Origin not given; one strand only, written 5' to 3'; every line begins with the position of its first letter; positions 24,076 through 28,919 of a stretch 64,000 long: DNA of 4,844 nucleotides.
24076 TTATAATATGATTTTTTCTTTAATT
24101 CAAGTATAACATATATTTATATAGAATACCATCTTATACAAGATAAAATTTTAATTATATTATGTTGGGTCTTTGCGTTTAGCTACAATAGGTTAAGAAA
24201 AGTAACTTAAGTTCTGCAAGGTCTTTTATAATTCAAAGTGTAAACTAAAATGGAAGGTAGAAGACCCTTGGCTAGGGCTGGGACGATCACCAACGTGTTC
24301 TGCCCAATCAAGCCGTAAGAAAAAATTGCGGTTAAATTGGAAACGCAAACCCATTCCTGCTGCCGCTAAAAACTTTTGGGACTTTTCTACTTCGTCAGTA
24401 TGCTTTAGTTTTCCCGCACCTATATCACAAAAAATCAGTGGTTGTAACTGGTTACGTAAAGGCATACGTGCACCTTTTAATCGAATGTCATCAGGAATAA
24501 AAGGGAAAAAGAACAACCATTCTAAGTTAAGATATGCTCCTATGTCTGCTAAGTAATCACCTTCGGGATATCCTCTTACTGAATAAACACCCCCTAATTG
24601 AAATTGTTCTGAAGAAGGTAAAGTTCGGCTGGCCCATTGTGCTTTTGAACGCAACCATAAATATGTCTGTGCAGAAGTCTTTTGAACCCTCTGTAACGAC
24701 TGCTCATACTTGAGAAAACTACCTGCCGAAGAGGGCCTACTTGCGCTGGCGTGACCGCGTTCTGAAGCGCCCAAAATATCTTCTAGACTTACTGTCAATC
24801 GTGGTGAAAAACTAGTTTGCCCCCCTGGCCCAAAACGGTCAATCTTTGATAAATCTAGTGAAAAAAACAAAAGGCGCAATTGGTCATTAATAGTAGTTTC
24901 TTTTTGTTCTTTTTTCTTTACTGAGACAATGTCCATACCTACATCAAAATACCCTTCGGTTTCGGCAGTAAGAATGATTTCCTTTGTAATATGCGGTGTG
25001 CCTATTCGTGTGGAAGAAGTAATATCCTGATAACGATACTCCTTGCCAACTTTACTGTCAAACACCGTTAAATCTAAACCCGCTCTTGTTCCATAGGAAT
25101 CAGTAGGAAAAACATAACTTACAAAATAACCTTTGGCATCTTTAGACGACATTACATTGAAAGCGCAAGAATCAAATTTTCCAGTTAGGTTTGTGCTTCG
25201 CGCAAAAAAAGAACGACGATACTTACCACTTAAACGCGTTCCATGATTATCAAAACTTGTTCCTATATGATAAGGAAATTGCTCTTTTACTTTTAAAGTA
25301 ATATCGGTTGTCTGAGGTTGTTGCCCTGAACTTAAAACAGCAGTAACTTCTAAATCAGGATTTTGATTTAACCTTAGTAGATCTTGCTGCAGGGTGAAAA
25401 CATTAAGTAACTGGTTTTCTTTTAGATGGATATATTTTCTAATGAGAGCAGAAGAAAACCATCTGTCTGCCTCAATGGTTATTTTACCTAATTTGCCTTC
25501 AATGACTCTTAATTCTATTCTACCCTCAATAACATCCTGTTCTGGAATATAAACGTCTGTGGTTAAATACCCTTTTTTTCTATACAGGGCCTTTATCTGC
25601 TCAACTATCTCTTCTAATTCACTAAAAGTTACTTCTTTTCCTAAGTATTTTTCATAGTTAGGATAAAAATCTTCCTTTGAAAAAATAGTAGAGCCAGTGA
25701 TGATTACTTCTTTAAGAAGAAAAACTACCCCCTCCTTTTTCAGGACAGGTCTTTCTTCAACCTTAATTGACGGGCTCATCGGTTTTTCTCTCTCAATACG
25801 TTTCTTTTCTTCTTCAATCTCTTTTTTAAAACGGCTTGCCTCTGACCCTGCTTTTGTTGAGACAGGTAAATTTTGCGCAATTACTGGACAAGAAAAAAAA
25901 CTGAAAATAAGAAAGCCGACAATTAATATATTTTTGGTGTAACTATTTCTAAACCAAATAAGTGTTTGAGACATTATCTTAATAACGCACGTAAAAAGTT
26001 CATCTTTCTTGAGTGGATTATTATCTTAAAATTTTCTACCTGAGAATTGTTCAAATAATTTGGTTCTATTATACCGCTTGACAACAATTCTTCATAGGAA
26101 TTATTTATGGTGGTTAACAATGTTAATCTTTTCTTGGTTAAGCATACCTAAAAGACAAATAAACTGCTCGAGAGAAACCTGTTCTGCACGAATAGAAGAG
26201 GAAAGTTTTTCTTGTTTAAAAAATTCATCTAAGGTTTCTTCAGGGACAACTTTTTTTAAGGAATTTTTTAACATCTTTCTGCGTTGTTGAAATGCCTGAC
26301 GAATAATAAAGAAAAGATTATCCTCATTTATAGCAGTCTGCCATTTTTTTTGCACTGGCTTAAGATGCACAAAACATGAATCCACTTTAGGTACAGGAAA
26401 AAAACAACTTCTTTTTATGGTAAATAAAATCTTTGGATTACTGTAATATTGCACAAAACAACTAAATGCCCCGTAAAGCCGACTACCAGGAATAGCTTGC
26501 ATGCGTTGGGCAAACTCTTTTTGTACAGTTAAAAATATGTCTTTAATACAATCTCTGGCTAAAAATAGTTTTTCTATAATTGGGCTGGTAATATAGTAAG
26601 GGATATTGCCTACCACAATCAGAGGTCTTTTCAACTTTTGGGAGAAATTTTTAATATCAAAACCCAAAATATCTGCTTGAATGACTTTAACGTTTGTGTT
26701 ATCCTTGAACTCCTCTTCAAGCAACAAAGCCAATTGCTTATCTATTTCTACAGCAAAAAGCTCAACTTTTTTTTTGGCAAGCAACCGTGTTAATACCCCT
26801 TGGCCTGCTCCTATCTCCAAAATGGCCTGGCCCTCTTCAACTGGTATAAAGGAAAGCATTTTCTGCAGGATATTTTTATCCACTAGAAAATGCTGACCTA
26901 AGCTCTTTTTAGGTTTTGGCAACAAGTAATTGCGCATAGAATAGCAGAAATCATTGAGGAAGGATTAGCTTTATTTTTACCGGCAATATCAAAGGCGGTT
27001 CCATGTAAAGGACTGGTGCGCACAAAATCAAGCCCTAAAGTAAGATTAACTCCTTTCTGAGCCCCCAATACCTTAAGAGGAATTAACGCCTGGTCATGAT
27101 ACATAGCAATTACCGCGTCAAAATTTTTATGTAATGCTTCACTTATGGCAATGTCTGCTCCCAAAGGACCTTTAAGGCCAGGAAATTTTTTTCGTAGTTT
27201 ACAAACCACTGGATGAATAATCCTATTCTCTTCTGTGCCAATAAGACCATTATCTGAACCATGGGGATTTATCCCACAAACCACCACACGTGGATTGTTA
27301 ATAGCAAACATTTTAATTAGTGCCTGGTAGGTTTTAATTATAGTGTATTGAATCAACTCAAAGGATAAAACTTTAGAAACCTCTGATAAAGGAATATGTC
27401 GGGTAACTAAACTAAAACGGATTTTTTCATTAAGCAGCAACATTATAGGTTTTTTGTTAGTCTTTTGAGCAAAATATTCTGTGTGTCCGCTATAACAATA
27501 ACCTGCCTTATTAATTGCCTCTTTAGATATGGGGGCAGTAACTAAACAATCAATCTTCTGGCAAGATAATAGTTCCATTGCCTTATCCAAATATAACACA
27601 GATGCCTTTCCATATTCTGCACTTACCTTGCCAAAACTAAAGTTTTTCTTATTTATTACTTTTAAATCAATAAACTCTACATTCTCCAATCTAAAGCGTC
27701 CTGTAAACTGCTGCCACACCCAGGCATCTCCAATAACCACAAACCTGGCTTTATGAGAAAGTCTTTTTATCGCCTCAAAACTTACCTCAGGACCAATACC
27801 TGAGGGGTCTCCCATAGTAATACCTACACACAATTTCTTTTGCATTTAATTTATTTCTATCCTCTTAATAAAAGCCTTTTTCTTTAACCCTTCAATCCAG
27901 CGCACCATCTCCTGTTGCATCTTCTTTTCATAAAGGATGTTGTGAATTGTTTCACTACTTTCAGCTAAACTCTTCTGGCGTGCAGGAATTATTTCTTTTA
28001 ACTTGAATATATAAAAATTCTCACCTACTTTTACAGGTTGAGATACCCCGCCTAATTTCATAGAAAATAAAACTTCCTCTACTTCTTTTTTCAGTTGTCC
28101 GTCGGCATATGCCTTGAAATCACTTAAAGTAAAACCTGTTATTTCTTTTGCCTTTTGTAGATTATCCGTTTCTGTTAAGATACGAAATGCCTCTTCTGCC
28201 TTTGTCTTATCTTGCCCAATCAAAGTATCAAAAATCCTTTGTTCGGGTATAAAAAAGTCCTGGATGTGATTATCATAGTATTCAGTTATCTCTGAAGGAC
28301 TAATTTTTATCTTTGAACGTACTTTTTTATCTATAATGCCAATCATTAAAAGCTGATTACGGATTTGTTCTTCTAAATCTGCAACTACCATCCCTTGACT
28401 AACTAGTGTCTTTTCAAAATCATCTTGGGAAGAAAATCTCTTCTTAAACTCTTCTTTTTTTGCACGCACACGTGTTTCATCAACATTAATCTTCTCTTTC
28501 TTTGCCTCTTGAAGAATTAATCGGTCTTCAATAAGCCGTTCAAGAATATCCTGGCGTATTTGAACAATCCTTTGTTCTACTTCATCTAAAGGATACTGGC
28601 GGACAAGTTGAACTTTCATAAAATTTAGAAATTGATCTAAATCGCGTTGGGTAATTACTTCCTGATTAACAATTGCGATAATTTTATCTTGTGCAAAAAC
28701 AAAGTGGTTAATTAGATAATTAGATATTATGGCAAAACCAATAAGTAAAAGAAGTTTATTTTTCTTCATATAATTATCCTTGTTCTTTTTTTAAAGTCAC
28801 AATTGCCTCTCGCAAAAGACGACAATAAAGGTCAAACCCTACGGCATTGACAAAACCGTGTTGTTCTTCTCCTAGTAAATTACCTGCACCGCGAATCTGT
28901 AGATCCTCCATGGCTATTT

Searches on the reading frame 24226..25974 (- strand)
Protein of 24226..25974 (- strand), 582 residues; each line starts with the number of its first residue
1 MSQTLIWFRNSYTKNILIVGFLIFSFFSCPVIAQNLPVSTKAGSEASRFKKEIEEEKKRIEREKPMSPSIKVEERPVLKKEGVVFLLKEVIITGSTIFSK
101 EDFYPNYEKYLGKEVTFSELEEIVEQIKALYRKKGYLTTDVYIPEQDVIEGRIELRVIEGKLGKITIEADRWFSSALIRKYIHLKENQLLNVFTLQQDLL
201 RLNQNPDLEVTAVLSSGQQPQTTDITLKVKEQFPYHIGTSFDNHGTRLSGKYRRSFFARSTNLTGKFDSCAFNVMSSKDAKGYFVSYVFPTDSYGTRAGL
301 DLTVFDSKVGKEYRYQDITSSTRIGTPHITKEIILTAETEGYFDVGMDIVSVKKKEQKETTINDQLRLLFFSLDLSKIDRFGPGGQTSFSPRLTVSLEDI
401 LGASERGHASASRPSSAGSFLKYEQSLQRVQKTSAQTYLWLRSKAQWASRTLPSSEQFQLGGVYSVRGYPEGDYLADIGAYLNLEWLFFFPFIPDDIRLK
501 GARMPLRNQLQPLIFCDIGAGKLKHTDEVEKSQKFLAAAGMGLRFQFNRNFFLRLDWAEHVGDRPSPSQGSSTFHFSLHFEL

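Call 47: search_protein_families(library=pfam, proteins=[window:24226-25974:-], max_evalue=0.00001)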
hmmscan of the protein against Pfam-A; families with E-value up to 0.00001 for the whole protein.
window:24226-25974:- (582 aa): 4 families
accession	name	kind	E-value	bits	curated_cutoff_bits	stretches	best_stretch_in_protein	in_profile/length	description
PF03865.19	ShlB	-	1.5e-19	71.1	22.7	1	222-545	2-311/311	Haemolysin secretion/activation protein ShlB/FhaC/HecB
PF08479.16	POTRA_2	-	2.9e-19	69.1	24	1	85-160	1-76/76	POTRA domain, ShlB-type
PF01103.29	Omp85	-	1.7e-11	44.7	24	1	262-578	1-321/325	Omp85 superfamily domain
PF07244.20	POTRA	-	3.8e-08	34.3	21.3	0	88-144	4-62/79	Surface antigen variable number repeat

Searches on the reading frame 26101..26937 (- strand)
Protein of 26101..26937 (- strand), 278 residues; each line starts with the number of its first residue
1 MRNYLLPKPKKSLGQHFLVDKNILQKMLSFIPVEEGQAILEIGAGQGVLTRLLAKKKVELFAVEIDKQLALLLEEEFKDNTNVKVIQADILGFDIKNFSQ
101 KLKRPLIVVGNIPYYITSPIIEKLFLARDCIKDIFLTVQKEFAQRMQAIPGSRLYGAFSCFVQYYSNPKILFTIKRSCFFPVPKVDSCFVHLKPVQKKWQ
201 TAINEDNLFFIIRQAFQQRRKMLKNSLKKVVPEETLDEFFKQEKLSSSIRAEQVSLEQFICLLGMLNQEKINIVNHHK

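Call 47: search_protein_families(library=pfam, proteins=[window:26101-26937:-], max_evalue=0.00001)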
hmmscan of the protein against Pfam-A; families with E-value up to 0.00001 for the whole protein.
window:26101-26937:- (278 aa): 1 family
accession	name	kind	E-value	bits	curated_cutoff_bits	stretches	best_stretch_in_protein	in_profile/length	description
PF00398.26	RrnaAD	-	1.7e-62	211.4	24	1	9-262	4-257/263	Ribosomal RNA adenine dimethylase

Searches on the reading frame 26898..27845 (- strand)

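Call 48: search_protein_families(library=pfam, proteins=[window:26898-27845:-], max_evalue=0.00001)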
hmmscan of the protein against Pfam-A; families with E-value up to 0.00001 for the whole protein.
window:26898-27845:- (315 aa): 1 family
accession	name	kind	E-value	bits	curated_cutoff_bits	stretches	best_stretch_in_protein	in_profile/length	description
PF04166.17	PdxA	-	1e-92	311.1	27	1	53-305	25-286/286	Pyridoxal phosphate biosynthetic protein PdxA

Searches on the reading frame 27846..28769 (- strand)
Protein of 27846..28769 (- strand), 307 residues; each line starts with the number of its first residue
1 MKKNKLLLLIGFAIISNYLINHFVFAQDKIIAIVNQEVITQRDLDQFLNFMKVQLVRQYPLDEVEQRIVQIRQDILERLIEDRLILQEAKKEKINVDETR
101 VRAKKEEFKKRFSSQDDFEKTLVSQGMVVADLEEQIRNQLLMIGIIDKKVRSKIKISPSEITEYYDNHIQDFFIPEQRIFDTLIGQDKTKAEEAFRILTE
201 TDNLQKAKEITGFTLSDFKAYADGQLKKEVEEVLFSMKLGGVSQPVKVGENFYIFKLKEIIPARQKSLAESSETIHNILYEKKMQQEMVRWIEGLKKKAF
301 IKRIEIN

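Call 48: search_protein_families(library=pfam, proteins=[window:27846-28769:-], max_evalue=0.00001)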
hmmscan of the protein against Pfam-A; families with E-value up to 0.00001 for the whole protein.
window:27846-28769:- (307 aa): 4 families
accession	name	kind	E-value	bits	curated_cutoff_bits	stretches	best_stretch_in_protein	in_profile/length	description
PF13145.12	Rotamase_2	-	9.9e-19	68.8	27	1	156-270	1-118/121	PPIC-type PPIASE domain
PF13624.11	SurA_N_3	-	8.1e-15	55.5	27.2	1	18-142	28-158/162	SurA-like N-terminal domain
PF09312.16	SurA_N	-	1.3e-12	48.4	30.8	1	28-142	2-114/118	SurA N-terminal domain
PF13623.11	SurA_N_2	-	5.6e-08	33.2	28.5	1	7-107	18-121/145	SurA-like N-terminal domain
